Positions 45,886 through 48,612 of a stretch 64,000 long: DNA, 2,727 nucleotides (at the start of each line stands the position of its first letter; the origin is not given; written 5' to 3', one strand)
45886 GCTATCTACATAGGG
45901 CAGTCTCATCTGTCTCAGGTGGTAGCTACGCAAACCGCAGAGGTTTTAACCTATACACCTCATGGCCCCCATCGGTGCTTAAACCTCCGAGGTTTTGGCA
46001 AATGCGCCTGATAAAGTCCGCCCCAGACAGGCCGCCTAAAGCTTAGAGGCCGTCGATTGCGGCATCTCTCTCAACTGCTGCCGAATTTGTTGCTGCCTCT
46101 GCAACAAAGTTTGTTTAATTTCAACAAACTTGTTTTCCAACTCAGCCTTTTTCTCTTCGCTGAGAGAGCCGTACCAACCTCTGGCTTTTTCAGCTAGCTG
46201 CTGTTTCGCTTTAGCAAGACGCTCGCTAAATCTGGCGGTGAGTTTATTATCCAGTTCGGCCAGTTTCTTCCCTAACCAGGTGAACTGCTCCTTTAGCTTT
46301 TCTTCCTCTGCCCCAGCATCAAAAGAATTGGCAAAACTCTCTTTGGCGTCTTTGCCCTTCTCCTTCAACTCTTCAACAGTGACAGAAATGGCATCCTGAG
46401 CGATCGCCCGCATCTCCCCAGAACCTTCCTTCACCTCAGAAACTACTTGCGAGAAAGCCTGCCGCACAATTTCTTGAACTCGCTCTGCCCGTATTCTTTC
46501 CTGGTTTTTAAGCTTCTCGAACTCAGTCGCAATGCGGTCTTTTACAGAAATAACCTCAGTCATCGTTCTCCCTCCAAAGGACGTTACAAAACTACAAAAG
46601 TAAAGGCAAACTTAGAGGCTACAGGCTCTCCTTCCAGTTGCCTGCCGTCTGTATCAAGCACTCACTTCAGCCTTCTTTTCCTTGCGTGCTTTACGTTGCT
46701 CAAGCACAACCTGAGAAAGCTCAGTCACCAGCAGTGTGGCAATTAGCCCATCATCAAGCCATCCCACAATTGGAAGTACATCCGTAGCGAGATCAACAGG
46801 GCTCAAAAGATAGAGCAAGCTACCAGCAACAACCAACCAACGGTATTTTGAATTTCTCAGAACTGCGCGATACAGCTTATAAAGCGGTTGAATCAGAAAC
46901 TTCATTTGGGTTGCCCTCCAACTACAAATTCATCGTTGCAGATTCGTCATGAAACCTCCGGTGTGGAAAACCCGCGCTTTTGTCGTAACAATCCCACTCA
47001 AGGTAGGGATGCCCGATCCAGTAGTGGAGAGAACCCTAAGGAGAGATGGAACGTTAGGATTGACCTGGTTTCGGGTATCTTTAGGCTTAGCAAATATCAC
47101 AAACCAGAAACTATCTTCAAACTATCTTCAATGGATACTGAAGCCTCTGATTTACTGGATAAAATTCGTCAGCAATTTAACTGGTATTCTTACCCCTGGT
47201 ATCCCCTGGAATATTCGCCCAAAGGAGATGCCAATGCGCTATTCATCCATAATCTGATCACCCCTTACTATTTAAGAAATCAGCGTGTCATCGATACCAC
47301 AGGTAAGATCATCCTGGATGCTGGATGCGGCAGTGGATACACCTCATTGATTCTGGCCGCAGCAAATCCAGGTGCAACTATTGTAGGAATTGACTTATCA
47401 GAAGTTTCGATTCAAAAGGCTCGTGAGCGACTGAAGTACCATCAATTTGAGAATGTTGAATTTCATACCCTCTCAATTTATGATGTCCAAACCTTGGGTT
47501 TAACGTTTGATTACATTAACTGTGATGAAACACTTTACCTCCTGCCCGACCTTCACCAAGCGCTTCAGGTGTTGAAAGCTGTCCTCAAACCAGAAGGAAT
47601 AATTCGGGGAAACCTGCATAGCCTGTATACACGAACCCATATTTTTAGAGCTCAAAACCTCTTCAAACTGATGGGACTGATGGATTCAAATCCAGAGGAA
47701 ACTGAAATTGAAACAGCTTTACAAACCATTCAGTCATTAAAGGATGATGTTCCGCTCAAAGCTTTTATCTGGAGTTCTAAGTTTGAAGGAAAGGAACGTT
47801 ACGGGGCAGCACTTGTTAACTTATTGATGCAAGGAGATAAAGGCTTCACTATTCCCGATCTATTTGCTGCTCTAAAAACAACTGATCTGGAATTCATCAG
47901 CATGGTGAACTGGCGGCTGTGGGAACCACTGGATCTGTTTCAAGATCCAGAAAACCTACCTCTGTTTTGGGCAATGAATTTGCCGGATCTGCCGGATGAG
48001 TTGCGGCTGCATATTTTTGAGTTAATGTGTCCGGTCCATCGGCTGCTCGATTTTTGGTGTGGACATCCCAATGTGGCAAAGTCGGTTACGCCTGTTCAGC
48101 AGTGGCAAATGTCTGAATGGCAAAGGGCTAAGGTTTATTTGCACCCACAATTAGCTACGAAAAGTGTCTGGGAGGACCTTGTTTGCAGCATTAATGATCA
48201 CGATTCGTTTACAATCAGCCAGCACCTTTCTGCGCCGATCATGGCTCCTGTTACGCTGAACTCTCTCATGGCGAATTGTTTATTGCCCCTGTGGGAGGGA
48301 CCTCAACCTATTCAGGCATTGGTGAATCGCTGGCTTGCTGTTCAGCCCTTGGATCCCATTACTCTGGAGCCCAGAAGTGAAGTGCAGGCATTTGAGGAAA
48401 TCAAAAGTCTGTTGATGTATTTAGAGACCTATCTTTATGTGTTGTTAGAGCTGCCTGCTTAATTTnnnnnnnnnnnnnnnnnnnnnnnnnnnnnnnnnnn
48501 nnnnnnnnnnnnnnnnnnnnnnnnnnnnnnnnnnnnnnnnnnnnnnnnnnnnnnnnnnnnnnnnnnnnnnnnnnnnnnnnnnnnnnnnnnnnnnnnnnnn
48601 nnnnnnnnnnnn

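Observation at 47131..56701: Pilin gene embedded in a GT41 glycosyltransferase / methyltransferase island: candidate dedicated pilin-modification system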

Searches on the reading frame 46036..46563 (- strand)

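Call 64: search_protein_families(library=pfam, proteins=[window:46036-46563:-], max_evalue=0.001)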
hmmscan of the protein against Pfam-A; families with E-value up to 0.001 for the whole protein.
window:46036-46563:- (175 aa): 1 family
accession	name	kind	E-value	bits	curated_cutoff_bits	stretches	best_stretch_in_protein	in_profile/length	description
PF01442.23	Apolipoprotein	-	0.00023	21.4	90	1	7-125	71-187/190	Apolipoprotein A1/A4/E domain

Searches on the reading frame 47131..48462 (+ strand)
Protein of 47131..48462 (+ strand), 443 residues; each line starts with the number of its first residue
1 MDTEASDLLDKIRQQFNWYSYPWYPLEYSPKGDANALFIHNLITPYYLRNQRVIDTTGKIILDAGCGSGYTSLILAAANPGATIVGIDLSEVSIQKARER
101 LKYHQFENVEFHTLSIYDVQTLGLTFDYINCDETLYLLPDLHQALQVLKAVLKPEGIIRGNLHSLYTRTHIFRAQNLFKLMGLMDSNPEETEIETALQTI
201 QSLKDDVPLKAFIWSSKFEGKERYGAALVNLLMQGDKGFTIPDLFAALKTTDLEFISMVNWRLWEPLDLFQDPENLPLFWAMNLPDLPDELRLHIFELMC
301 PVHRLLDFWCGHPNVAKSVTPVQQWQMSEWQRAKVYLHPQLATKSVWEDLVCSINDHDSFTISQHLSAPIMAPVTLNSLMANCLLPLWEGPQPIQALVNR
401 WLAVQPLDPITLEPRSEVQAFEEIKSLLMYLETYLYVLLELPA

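Call 4: search_protein_families(library=pfam, proteins=[window:47131-48462:+], max_evalue=0.01)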
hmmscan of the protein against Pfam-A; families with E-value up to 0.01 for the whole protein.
window:47131-48462:+ (443 aa): 18 families
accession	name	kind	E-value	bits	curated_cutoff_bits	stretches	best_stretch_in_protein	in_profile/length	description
PF13847.12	Methyltransf_31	-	3.9e-25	88.7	27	1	57-164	3-113/145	Methyltransferase domain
PF08242.18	Methyltransf_12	-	3.9e-18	66.4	30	1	62-158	1-98/98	Methyltransferase domain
PF13649.12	Methyltransf_25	-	2.3e-17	63.9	27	1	61-156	1-97/97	Methyltransferase domain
PF08241.18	Methyltransf_11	-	4.3e-15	56.6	21.2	1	62-158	1-93/95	Methyltransferase domain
PF13489.12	Methyltransf_23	-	3.4e-12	46.8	27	1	56-158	21-114/164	Methyltransferase domain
PF01209.24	Ubie_methyltran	-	2.7e-08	33.9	20.1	1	50-158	40-149/233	ubiE/COQ5 methyltransferase family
PF05175.20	MTS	-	6.3e-08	32.9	23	1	57-120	31-94/170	Methyltransferase small domain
PF13679.12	Methyltransf_32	-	3e-06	27.7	27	1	57-121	25-94/143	Methyltransferase domain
PF02390.23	Methyltransf_4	-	4.9e-06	26.6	24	1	59-114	3-58/173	Putative methyltransferase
PF01135.25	PCMT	-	1.4e-05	25.4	20.3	1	56-112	72-129/210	Protein-L-isoaspartate(D-aspartate) O-methyltransferase (PCMT)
PF06325.19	PrmA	-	1.4e-05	25.2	22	1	55-132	159-233/296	Ribosomal protein L11 methyltransferase (PrmA)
PF08003.17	Methyltransf_9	-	0.00017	21.1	23.8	1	53-156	111-213/315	Protein of unknown function (DUF1698)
PF02353.26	CMAS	-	0.00048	20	27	1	57-129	62-131/273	Mycolic acid cyclopropane synthetase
PF03291.22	mRNA_G-N7_MeTrfase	-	0.0011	18.6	26.6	1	42-107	48-110/315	mRNA (guanine-N(7))-methyltransferase domain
PF05724.17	TPMT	-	0.0021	18.2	26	1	62-110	42-89/218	Thiopurine S-methyltransferase (TPMT)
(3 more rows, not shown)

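Call 5: search_protein_families(library=ncbifam, proteins=[window:47131-48462:+], max_evalue=0.01)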
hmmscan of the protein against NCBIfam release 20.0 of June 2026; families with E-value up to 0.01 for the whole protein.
window:47131-48462:+ (443 aa): 55 families (the best 25 are shown)
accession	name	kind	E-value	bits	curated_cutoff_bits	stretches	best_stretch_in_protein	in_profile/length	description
NF041536.1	ArsM_DUF2284_UU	exception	1.3e-12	46.8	575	1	57-156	76-176/459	arsenite methyltransferase/DUF2284 domain selenoprotein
TIGR02021.1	BchM-ChlM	equivalog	2.5e-12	46.7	158.9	1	56-153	53-148/218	magnesium protoporphyrin IX methyltransferase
TIGR01983.1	UbiG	equivalog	3e-12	46.3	102.95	1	38-158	32-149/228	bifunctional 2-polyprenyl-6-hydroxyphenol methylase/3-demethylubiquinol 3-O-methyltransferase UbiG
NF045667.1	MTase_DVU1556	equivalog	6.7e-12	45.3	155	1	56-158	21-117/213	DVU_1556 family methyltransferase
NF041537.1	ArsM_AhpD_UU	exception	1.2e-11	44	510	1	57-156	76-176/345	arsenite methyltransferase/AhpD domain selenoprotein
TIGR02072.1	BioC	equivalog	3.3e-11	43.4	184.95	1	55-158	32-130/244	malonyl-ACP O-methyltransferase BioC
NF047649.1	MTase_UXPK_star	exception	2.8e-10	39.7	460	1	57-156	77-177/283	methyltransferase/UXPK-star double selenoprotein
TIGR04290.1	meth_Rta_06860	hypoth_equivalog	4e-10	39.5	300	1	55-148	47-138/226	TIGR04290 family methyltransferase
NF040539.1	AST_met_ArsM_2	exception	9.3e-10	38.8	240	1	53-157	52-160/262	putative arsinothricin biosynthesis methyltransferase ArsM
NF043040.1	corrin_prot_MT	hypoth_equivalog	2e-09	37.2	180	1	55-157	39-144/216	corrinoid protein-associated methyltransferase CpaM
NF002463.0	PRK01683.1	equivalog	3.1e-09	36.8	297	1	52-158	26-126/258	trans-aconitate 2-methyltransferase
NF008823.0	PRK11873.1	subfamily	5.2e-09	36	263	1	57-157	77-178/272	arsenite methyltransferase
NF001243.0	PRK00216.1-4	equivalog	2.3e-08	33.6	235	1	57-158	47-149/237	demethylmenaquinone methyltransferase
TIGR02752.1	MenG_heptapren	equivalog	3.6e-08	33.2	419.85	1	56-158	44-147/231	demethylmenaquinone methyltransferase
NF001244.0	PRK00216.1-5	equivalog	5.5e-08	32.4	216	1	55-158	46-151/236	bifunctional demethylmenaquinone methyltransferase/2-methoxy-6-polyprenyl-1,4-benzoquinol methylase UbiE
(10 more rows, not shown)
